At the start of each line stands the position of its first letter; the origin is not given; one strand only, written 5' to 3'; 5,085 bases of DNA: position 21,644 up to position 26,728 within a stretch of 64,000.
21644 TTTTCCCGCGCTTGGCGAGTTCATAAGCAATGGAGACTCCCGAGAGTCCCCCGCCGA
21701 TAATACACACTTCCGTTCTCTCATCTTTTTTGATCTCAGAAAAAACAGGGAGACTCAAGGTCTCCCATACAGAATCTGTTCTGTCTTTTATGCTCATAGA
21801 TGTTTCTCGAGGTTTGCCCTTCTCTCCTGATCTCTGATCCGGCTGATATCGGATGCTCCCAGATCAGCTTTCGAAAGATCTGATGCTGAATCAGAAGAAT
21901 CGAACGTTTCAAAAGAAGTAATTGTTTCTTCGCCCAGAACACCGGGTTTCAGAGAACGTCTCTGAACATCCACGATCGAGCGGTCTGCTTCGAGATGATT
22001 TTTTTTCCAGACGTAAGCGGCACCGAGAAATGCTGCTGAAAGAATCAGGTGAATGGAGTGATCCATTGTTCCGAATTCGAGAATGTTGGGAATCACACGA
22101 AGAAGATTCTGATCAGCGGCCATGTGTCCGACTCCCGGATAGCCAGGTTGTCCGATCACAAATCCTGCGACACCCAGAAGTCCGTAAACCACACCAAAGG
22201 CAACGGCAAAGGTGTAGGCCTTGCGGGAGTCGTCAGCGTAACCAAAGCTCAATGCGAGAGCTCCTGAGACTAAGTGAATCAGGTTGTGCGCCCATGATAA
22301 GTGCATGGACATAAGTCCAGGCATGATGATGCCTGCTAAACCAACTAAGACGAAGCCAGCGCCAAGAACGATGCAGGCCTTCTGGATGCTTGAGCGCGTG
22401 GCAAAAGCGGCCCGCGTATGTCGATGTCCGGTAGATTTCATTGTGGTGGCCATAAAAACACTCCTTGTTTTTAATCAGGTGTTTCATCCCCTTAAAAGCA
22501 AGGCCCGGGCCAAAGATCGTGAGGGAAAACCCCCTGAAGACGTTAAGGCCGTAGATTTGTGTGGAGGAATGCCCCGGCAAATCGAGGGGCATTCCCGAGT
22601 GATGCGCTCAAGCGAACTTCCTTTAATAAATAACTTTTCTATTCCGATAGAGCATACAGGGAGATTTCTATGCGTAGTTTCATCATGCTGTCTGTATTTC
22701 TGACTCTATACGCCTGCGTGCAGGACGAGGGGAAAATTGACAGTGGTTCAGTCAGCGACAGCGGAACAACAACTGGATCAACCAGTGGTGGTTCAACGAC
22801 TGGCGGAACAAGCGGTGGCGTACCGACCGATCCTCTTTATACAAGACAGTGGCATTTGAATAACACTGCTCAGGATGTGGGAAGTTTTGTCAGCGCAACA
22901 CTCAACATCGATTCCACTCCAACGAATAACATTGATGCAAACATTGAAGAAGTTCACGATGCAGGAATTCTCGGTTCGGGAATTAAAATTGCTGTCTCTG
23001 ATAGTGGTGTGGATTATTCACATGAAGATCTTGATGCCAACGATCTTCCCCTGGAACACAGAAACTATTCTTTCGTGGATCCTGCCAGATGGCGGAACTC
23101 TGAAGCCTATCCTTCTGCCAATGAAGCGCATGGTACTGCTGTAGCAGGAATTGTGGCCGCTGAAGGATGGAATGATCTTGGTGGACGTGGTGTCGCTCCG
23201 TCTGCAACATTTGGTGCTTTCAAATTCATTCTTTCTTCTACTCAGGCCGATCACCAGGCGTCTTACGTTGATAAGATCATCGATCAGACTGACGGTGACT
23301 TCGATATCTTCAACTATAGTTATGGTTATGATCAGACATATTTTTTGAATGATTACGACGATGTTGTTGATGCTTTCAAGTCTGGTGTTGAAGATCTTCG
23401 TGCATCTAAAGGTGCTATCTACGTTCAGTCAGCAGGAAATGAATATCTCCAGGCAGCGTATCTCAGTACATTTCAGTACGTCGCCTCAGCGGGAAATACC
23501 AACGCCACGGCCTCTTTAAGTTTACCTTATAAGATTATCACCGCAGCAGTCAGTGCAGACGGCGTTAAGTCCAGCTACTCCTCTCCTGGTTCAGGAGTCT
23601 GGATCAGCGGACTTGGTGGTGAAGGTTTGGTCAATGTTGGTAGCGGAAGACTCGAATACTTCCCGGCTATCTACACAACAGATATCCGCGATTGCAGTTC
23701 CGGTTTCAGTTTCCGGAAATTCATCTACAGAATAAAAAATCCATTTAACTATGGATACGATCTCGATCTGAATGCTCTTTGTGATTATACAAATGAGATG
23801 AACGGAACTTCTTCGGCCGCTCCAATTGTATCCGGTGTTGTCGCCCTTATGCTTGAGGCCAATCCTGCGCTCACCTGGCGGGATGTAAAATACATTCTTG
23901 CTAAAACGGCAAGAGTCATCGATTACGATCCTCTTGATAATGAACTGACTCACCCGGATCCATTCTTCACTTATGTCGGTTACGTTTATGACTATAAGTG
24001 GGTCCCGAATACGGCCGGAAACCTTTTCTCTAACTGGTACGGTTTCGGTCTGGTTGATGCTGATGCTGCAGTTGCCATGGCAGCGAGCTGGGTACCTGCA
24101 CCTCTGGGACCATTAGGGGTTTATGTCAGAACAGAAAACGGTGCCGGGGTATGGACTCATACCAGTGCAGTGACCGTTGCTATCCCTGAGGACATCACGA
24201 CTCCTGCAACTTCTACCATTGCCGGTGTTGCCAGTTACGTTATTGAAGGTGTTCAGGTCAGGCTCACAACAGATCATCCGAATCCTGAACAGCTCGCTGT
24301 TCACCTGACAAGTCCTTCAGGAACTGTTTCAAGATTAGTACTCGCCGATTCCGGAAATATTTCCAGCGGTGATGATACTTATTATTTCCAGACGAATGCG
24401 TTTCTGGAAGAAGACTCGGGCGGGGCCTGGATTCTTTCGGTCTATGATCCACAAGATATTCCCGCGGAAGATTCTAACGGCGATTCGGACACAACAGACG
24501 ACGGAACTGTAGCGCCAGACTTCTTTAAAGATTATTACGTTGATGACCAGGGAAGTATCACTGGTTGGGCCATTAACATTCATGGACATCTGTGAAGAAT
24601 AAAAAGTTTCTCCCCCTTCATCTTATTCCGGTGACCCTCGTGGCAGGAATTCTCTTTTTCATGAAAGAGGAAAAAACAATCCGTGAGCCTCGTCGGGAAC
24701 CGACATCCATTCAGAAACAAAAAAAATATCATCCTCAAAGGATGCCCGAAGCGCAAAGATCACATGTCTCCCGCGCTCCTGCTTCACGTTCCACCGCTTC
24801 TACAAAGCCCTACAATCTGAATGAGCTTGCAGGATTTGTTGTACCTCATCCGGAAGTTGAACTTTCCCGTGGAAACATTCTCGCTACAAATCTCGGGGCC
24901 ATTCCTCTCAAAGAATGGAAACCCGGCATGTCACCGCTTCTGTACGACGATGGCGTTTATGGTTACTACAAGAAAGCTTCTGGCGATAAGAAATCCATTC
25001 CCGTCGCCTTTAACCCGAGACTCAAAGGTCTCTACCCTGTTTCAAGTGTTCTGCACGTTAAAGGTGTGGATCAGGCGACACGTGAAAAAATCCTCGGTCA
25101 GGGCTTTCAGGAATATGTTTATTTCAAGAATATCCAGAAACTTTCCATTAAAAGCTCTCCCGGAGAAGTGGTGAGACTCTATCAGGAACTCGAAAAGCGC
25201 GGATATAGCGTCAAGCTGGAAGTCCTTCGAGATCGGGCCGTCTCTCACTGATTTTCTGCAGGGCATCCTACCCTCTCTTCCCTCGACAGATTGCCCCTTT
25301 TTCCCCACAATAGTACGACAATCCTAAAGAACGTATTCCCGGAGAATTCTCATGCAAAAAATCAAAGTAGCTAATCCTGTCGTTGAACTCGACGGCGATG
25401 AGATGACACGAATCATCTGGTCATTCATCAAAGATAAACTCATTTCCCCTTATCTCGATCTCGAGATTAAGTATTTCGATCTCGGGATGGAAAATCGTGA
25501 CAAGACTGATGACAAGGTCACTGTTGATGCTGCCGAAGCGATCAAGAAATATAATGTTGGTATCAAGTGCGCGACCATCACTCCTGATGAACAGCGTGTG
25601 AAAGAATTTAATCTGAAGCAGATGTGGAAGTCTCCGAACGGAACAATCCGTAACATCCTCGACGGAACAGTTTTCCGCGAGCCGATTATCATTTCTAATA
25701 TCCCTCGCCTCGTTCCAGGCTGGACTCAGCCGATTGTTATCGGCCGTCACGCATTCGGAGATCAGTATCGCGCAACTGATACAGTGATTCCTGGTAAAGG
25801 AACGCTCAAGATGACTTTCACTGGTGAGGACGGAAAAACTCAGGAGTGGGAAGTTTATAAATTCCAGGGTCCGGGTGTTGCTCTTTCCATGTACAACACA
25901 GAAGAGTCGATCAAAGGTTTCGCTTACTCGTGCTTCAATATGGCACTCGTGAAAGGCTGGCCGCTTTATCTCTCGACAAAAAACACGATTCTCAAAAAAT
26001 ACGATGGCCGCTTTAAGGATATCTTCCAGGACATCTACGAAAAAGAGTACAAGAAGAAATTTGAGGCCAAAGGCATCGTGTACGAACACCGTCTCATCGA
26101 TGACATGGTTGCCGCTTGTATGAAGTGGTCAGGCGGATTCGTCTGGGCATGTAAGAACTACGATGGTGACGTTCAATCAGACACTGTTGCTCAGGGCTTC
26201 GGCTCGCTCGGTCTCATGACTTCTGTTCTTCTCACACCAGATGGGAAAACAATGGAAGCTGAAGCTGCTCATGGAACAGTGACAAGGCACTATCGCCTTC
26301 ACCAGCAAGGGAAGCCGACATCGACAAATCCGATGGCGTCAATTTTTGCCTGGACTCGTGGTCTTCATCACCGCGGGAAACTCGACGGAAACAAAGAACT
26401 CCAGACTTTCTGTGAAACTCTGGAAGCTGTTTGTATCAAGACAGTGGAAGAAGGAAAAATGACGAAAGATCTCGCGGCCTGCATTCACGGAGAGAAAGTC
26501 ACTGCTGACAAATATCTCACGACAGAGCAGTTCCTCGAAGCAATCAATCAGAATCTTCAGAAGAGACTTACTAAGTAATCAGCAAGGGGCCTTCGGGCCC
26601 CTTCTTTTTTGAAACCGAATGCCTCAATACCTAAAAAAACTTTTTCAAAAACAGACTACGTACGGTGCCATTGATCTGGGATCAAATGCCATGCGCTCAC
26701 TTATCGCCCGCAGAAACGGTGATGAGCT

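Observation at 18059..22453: Four-gene translationally coupled operon: DUF4383 membrane protein, FAD-oxidase fused to Rieske domain, EgtB and EgtD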

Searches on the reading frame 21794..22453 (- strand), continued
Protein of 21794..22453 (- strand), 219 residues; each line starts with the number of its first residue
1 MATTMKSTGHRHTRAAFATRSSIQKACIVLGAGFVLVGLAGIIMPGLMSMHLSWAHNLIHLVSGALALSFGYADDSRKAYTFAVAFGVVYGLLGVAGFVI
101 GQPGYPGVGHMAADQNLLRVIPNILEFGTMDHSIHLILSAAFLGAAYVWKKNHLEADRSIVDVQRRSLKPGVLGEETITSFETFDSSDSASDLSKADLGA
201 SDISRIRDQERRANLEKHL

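Call 66: fold_search(model_id=the predicted structure, library=pdb)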
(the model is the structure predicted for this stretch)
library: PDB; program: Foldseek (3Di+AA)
matches with E <= 10: 132; with E <= 0.001: 0
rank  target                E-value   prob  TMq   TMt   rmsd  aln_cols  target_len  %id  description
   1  6wvd                  4.5e-01  0.35  0.23  0.16   9.6       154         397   16  Human JAGN1 (released 2021-01-13)
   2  8yvu_B                6.8e-01  0.30  0.25  0.31   9.1       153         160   14  structure of Ige receptor (released 2024-11-06)
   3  8uu9_v                9.4e-01  0.15  0.17  0.11  11.1       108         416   12  Cryo-EM structure of the ratcheted Listeria innocua 70S ribosome (head-swiveled) in complex with HflXr and pe/E-tRNA ( (released 2024-02-28)
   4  9qwr_B                9.9e-01  0.18  0.19  0.23  17.6       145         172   11  MIC60 helical bundle dimer (released 2026-02-25)
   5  1few                  1.2e+00  0.12  0.18  0.22  19.8       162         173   12  CRYSTAL STRUCTURE OF SMAC/DIABLO (released 2000-09-13)
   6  9h9e_B                1.6e+00  0.18  0.24  0.35   8.6       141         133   15  Cryo-EM structure of the human GABAA receptor alpha1 subunit in complex with the assembly factor NACHO/TMEM35A (released 2024-12-04)
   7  3t0y_A                1.7e+00  0.09  0.15  0.23  17.5       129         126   11  Structure of the PhyR anti-anti-sigma domain bound to the anti-sigma factor, NepR (released 2012-05-02)
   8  2rld_C                1.9e+00  0.16  0.23  0.35   8.1       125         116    7  CRYSTAL STRUCTURE OF A PROTEIN WITH UNKNOWN FUNCTION FROM S23 RIBOSOMAL PROTEIN FAMILY (BT_0352) FROM BACTEROIDES THET (released 2007-10-30)
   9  5sv0_B                2.0e+00  0.11  0.20  0.20  24.2       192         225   14  Structure of the ExbB/ExbD complex from E. coli at pH 7.0 (released 2016-09-28)
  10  6uuj_E                2.0e+00  0.05  0.14  0.17  26.7       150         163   16  Structure of PE5-PPE4-EspG3 complex from the type VII (ESX-3) secretion system, space group P212121 (released 2020-01-29)
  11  6wk3_B                2.1e+00  0.10  0.22  0.28  13.2       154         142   10  Engineered carbene transferase RmaNOD Q52V, putative nitric oxide dioxygenase from Rhodothermus marinus (released 2020-07-08)
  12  7a0g_AAA              2.1e+00  0.08  0.18  0.13  32.9       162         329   12  Structure of the SmhB pore of the tripartite alpha-pore forming toxin, Smh, from Serratia marcescens. (released 2021-03-31)
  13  5sv0_D                2.2e+00  0.15  0.24  0.24  23.2       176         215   17  Structure of the ExbB/ExbD complex from E. coli at pH 7.0 (released 2016-09-28)
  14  9qwr_A                2.2e+00  0.11  0.19  0.24  18.8       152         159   14  MIC60 helical bundle dimer (released 2026-02-25)
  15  3ux4_A                2.3e+00  0.12  0.25  0.29  15.6       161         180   14  Crystal structure of the urea channel from the human gastric pathogen Helicobacter pylori (released 2012-12-19)
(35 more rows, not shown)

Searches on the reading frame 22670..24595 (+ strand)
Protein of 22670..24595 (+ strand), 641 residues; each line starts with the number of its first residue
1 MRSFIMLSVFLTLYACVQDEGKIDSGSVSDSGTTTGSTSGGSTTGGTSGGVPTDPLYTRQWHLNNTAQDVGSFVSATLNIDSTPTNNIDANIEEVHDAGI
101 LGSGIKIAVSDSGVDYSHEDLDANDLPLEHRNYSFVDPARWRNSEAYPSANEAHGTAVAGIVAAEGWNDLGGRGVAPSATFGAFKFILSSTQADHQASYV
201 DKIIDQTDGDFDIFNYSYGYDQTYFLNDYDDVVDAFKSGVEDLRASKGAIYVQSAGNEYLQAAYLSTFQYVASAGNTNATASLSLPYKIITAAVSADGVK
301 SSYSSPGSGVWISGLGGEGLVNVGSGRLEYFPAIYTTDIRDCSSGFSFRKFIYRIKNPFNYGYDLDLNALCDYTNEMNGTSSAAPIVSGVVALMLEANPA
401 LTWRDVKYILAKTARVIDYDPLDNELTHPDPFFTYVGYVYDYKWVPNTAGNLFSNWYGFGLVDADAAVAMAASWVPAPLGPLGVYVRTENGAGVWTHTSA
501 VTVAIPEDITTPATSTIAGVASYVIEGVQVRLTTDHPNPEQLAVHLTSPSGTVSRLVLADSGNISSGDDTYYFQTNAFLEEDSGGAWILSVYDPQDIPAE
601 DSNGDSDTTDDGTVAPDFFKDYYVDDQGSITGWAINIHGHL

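Call 20: search_protein_families(library=pfam, proteins=[window:22670-24595:+], max_evalue=0.001)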
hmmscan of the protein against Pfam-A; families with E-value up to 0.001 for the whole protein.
window:22670-24595:+ (641 aa): 2 families
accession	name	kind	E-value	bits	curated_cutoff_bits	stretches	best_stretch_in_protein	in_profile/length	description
PF00082.27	Peptidase_S8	-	1.5e-38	133.2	21.8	1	102-460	1-288/288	Subtilase family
PF01483.27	P_proprotein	-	9.2e-14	51.8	21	1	526-595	2-71/86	Proprotein convertase P-domain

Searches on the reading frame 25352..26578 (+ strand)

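Call 20: search_protein_families(library=pfam, proteins=[window:25352-26578:+], max_evalue=0.001)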
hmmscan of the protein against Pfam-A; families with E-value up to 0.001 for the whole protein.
window:25352-26578:+ (408 aa): 1 family
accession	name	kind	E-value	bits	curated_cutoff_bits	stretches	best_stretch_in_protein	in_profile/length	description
PF00180.25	Iso_dh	-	7.7e-68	229.7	27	1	5-398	1-348/348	Isocitrate/isopropylmalate dehydrogenase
